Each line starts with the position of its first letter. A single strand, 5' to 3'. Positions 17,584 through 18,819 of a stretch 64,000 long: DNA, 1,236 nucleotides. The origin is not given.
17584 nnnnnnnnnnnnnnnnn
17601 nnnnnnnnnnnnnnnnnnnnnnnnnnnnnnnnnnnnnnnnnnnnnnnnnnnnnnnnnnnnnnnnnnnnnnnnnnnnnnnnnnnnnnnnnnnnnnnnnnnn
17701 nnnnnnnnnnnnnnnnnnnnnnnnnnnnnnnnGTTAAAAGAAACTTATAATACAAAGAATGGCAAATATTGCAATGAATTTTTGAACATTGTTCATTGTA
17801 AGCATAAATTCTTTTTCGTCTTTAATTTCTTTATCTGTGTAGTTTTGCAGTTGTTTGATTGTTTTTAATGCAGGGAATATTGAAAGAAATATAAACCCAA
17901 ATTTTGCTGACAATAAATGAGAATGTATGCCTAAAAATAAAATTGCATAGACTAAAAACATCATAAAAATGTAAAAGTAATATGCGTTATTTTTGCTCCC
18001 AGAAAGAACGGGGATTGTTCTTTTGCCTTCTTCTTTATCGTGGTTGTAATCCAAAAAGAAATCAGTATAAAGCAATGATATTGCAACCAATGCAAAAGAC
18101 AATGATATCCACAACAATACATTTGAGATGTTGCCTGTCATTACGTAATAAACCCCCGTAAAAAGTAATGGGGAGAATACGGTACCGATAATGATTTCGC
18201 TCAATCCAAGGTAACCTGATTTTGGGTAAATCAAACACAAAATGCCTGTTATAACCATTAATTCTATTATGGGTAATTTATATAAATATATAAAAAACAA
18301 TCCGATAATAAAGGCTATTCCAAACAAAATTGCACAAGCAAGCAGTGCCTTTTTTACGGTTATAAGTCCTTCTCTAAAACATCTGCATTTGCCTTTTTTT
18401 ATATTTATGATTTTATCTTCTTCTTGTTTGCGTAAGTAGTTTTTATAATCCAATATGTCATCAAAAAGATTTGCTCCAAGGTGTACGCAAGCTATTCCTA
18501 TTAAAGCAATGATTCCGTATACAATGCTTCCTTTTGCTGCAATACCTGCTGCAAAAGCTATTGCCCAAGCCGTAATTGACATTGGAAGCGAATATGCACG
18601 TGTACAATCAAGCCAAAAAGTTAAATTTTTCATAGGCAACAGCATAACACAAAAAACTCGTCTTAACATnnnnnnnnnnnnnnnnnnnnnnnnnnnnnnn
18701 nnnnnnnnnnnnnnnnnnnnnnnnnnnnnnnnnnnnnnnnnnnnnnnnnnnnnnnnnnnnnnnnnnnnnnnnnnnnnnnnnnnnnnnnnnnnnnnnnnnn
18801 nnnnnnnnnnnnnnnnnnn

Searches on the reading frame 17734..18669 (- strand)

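Call 57: search_protein_families(library=pfam, proteins=[window:17734-18669:-], max_evalue=0.00001)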
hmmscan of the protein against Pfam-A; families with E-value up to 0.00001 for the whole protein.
window:17734-18669:- (311 aa): 1 family
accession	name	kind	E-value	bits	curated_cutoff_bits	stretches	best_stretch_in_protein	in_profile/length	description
PF01040.23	UbiA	-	2.6e-27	96.2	34.2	1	33-294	5-249/250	UbiA prenyltransferase family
